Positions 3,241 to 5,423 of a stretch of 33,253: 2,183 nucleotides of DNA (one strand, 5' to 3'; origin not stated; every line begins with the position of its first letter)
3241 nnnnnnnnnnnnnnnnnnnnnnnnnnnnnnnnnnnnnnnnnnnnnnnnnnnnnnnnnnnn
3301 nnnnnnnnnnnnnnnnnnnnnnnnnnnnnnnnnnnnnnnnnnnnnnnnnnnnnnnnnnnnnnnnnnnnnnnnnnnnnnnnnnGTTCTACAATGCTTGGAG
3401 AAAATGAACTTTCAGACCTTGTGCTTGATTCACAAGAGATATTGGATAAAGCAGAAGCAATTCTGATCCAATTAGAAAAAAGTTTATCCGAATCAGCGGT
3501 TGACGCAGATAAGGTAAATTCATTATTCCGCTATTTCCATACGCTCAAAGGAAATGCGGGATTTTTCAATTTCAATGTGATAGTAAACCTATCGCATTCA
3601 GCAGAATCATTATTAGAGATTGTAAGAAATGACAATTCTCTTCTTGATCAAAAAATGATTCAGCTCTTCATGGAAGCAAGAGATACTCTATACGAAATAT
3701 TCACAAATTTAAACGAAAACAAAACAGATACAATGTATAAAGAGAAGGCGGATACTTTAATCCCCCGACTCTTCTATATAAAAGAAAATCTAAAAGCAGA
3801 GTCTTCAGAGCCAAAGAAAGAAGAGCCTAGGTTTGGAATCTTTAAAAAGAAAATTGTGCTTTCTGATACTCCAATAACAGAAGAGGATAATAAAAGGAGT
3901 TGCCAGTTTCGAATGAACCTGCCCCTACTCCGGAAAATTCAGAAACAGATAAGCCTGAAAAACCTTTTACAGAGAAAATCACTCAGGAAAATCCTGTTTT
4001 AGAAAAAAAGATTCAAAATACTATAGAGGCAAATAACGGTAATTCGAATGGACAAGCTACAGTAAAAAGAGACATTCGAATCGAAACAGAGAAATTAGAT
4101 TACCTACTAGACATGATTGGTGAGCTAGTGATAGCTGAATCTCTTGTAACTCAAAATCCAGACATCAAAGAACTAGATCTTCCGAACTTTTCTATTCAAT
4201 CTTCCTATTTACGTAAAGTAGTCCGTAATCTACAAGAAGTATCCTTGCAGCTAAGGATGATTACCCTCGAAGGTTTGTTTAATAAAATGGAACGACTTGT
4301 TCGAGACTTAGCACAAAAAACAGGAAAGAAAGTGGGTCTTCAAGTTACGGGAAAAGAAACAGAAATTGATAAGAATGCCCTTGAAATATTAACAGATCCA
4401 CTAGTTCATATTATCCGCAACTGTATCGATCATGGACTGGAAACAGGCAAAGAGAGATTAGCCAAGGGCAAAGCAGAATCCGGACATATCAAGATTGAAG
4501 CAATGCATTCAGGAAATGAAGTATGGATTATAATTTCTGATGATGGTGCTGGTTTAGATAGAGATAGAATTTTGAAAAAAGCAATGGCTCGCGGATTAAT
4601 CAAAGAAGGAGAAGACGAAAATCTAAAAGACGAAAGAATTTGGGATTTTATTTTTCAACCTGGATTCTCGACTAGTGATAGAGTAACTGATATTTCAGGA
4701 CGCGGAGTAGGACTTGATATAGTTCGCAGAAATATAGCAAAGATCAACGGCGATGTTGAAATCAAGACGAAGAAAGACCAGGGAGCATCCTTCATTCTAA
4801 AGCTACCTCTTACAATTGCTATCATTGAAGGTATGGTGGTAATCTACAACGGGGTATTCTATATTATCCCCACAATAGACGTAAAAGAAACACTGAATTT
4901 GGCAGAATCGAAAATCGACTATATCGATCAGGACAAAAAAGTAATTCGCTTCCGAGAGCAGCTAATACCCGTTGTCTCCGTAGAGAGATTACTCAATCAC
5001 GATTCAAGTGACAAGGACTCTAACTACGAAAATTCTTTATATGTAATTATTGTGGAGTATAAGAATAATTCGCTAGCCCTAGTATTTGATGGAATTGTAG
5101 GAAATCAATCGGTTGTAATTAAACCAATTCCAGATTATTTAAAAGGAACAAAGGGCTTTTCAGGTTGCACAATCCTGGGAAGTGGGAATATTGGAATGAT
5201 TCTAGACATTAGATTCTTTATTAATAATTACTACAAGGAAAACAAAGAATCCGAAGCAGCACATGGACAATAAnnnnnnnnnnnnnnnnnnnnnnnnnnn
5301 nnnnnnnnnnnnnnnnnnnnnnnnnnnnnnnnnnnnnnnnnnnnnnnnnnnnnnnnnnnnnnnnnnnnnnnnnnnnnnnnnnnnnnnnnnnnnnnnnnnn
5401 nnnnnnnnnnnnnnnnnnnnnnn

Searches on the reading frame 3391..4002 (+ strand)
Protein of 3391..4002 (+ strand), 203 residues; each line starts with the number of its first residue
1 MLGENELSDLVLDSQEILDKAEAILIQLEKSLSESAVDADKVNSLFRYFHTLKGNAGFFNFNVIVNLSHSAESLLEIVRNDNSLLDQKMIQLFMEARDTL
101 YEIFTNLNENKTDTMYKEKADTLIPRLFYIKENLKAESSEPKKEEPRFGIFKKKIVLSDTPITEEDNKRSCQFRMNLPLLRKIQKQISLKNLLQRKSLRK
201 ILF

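Call 56: search_protein_families(library=pfam, proteins=[window:3391-4002:+], max_evalue=0.00001)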
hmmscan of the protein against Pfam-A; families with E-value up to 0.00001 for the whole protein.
window:3391-4002:+ (203 aa): 1 family
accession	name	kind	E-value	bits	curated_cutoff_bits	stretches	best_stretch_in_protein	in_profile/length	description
PF01627.28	Hpt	-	2.4e-11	44.1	24.6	1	17-95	6-73/84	Hpt domain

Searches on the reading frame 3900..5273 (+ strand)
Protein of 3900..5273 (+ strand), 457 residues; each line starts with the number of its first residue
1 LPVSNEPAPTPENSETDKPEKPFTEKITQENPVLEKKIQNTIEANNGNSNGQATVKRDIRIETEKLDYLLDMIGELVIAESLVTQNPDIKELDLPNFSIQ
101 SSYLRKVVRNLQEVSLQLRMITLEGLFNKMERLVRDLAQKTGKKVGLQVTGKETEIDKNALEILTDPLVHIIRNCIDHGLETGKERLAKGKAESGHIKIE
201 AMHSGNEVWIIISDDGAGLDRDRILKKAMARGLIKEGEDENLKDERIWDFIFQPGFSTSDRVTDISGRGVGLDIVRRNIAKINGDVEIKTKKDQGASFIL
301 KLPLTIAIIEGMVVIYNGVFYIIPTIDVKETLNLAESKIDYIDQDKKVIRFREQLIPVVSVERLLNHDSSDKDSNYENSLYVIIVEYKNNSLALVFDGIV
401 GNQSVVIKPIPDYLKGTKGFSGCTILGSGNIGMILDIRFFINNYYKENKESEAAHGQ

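Call 56: search_protein_families(library=pfam, proteins=[window:3900-5273:+], max_evalue=0.00001)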
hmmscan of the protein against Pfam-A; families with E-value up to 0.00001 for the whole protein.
window:3900-5273:+ (457 aa): 3 families
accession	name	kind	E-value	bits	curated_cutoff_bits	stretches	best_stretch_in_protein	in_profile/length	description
PF01584.24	CheW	-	1.5e-19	70.5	23.5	1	312-438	3-131/138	CheW-like domain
PF02518.31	HATPase_c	-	1.7e-18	67.5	26.4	1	166-305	4-110/111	Histidine kinase-, DNA gyrase B-, and HSP90-like ATPase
PF02895.20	H-kinase_dim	-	1.4e-10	41.9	23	1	58-117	3-67/68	Signal transducing histidine kinase, homodimeric domain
